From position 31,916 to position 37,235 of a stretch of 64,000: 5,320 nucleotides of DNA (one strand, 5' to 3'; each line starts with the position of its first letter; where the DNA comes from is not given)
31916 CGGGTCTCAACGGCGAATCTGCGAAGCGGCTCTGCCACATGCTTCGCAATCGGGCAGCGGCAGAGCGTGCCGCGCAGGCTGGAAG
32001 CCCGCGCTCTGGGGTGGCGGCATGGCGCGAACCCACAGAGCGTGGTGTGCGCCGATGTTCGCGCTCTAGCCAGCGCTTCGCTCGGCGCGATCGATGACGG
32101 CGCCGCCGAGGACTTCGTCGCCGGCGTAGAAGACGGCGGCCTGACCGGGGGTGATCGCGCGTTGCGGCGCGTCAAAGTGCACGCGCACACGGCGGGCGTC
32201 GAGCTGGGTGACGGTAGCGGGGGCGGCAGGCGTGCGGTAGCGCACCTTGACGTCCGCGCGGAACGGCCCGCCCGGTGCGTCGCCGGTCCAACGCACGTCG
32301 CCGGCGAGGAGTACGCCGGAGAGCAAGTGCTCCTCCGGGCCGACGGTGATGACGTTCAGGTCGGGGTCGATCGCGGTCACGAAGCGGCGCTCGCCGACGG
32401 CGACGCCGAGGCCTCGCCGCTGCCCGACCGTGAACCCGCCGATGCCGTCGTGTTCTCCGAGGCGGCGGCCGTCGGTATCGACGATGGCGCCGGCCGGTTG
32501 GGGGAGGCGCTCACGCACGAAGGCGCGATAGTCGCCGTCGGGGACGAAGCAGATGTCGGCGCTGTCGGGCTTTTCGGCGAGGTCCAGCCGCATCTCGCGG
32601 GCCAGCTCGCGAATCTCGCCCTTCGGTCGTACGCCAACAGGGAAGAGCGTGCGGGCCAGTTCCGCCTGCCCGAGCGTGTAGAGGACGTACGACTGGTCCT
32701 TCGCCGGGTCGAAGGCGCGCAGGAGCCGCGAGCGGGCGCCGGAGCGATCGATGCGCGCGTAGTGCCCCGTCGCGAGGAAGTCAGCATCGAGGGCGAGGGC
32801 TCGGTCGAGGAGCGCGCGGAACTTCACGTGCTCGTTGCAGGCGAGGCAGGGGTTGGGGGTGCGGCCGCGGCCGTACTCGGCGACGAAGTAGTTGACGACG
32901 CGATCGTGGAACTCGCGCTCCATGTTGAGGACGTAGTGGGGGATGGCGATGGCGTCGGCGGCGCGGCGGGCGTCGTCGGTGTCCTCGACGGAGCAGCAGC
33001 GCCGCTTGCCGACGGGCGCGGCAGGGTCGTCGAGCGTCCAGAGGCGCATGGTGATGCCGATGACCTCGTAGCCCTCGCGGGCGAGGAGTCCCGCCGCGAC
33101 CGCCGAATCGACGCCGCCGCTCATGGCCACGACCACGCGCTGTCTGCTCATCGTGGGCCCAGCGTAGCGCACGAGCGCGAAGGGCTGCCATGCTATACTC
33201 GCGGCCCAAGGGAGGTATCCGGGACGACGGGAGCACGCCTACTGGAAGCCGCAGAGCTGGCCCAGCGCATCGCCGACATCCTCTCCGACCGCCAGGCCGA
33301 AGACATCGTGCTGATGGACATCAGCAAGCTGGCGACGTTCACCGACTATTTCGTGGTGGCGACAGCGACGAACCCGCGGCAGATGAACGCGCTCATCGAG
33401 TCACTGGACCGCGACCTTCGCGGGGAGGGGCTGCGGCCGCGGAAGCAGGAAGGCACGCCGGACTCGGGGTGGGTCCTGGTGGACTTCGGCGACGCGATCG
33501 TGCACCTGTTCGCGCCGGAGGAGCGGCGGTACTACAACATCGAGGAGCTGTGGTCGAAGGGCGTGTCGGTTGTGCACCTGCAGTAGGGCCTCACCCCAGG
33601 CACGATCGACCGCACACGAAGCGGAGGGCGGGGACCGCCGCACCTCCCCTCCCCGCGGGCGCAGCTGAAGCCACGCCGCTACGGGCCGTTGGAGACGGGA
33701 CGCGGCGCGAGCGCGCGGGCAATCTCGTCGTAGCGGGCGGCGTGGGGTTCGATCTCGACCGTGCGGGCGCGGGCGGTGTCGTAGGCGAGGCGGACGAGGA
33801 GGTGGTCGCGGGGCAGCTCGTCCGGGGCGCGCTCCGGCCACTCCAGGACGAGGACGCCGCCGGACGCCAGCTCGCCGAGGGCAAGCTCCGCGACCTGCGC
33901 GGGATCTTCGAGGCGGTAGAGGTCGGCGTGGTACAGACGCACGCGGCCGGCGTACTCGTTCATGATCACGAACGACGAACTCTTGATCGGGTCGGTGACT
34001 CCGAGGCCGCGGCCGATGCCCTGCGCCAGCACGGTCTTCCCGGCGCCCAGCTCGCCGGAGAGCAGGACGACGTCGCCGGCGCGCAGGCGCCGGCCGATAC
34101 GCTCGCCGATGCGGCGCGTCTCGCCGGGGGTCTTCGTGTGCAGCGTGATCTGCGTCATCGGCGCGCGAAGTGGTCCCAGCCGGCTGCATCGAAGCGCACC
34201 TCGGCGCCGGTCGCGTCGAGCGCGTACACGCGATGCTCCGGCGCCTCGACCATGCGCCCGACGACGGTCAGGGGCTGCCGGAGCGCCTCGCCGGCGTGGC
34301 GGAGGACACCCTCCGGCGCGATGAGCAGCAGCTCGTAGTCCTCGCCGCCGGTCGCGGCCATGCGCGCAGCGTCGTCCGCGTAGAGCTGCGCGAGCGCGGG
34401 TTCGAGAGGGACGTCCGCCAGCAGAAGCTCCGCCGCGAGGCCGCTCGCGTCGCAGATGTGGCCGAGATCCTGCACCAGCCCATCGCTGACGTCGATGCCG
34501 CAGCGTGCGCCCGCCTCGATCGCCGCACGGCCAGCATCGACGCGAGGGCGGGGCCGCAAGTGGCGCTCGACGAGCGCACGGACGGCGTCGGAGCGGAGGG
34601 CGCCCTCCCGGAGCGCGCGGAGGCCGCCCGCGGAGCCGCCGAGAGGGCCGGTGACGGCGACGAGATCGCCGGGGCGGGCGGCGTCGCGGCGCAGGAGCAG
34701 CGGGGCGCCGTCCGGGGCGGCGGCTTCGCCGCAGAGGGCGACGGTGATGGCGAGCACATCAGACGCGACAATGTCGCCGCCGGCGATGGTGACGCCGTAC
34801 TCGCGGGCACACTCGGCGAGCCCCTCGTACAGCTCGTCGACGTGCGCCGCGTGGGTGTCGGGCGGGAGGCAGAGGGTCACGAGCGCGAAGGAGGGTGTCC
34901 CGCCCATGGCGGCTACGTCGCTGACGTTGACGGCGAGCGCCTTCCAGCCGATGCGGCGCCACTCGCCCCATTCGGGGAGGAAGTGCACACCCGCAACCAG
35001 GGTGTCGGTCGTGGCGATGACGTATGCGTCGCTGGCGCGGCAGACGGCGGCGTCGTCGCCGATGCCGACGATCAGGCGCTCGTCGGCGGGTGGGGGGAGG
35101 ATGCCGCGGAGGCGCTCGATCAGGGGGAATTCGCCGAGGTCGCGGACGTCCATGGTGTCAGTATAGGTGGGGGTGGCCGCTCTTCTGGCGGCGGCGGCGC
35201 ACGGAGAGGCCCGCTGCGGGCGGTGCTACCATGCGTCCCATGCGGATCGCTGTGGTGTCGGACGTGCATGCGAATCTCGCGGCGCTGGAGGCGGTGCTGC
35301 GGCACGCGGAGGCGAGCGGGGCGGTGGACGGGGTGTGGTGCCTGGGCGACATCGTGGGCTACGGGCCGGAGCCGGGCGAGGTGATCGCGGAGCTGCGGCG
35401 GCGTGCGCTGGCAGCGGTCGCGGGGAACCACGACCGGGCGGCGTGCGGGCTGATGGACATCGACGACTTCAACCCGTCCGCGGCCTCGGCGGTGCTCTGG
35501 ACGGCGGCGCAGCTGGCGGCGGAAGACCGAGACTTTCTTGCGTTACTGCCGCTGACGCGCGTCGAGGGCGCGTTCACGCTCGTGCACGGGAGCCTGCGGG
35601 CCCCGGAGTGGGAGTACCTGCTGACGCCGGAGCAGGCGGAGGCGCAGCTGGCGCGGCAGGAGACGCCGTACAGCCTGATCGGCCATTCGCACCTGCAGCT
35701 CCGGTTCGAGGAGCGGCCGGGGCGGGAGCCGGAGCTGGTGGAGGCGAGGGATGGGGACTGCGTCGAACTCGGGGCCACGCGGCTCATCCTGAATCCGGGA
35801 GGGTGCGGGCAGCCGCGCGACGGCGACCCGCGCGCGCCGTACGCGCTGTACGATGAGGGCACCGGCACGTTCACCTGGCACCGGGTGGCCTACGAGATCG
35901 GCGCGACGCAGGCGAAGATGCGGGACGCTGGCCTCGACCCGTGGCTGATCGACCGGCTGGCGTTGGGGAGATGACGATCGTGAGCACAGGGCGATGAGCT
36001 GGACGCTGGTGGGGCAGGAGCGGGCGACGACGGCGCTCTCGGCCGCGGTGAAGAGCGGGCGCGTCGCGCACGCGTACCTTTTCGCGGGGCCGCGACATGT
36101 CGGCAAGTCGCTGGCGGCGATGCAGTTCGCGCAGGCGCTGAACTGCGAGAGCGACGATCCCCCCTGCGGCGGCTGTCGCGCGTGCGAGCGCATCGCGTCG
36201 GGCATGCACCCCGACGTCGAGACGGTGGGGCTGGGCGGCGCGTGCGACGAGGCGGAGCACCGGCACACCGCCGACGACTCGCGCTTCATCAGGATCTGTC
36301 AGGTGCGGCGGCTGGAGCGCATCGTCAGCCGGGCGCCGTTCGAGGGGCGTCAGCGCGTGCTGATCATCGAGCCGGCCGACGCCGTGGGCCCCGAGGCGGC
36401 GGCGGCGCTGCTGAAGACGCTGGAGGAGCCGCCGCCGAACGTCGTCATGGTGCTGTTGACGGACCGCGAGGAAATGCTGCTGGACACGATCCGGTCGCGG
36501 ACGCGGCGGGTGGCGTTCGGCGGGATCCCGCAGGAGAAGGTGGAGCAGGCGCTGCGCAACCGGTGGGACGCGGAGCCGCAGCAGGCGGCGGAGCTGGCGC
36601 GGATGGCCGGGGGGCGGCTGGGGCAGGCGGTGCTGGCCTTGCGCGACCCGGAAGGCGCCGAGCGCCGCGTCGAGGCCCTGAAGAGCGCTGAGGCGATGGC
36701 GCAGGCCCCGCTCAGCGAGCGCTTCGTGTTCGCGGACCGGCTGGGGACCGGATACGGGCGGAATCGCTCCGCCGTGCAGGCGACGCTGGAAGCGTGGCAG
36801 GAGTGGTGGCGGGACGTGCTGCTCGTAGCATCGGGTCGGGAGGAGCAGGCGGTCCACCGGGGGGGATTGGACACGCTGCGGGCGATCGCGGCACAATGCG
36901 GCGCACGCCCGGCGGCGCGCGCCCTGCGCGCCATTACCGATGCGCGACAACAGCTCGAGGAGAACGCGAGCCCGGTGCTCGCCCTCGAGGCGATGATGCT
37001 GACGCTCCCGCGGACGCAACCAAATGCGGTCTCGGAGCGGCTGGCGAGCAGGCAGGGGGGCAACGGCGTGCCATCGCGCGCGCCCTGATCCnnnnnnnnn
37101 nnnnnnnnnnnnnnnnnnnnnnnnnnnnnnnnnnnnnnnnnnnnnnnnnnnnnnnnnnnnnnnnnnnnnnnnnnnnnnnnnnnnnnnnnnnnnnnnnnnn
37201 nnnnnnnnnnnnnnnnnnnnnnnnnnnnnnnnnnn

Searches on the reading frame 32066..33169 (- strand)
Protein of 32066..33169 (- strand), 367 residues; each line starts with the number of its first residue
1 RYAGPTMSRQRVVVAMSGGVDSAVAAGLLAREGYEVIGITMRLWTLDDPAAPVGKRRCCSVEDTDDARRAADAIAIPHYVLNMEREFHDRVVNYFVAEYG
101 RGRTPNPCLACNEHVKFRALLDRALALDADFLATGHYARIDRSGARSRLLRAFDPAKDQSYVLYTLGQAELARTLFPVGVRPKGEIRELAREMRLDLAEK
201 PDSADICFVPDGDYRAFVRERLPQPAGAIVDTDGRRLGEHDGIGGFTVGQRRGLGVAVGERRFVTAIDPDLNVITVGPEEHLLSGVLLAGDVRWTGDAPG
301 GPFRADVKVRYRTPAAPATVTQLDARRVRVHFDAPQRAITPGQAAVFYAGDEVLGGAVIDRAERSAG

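Call 77: search_protein_families(library=pfam, proteins=[window:32066-33169:-], max_evalue=0.00001)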
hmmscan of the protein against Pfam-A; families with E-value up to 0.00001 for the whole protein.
window:32066-33169:- (367 aa): 3 families
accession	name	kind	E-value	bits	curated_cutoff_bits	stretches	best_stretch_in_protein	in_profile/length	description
PF03054.22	tRNA_Me_trans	-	1.5e-72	244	20.6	1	10-210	1-201/202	tRNA methyl transferase HUP domain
PF20258.4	tRNA_Me_trans_C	-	3.6e-23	82.1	20.6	1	287-359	4-77/77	Aminomethyltransferase beta-barrel domain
PF20259.3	tRNA_Me_trans_M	-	4.4e-18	65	27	1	216-277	2-65/66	tRNA methyl transferase PRC-barrel domain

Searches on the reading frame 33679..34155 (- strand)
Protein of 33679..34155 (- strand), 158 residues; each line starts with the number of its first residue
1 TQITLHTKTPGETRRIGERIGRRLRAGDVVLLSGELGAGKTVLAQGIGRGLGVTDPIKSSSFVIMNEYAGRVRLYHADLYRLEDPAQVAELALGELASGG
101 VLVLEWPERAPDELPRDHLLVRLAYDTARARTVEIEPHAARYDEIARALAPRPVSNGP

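Call 77: search_protein_families(library=pfam, proteins=[window:33679-34155:-], max_evalue=0.00001)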
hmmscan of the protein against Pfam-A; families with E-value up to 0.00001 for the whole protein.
window:33679-34155:- (158 aa): 1 family
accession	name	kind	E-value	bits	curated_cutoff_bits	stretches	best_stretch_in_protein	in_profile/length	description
PF02367.23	TsaE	-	3e-35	121.4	26.6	1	8-131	2-126/128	Threonylcarbamoyl adenosine biosynthesis protein TsaE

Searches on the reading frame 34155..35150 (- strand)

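Call 77: search_protein_families(library=pfam, proteins=[window:34155-35150:-], max_evalue=0.00001)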
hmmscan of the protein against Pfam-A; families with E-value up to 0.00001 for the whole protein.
window:34155-35150:- (331 aa): 2 families
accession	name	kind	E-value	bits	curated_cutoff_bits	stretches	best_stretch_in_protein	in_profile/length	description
PF00586.29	AIRS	-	6.1e-28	97.9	24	1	31-141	1-110/112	AIR synthase related protein, N-terminal domain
PF02769.27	AIRS_C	-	1.2e-09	39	23.1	1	159-309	1-154/156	AIR synthase related protein, C-terminal domain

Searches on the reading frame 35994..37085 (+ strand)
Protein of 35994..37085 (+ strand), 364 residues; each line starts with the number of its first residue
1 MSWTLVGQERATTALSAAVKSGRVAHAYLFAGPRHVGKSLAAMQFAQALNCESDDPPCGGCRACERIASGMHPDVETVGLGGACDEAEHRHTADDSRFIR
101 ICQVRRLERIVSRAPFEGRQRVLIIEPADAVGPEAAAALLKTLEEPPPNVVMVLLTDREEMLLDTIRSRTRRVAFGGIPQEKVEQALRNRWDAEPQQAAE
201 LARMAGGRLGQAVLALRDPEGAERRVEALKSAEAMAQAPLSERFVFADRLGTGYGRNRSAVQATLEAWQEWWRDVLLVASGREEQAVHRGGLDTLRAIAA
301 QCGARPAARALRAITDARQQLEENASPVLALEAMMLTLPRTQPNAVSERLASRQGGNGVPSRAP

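Call 77: search_protein_families(library=pfam, proteins=[window:35994-37085:+], max_evalue=0.00001)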
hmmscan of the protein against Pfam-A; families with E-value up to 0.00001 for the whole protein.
window:35994-37085:+ (364 aa): 1 family
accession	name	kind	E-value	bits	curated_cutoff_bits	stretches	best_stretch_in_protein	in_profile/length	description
PF13177.12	DNA_pol3_delta2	-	3.6e-47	160.8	27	1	7-175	1-157/161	DNA polymerase III, delta subunit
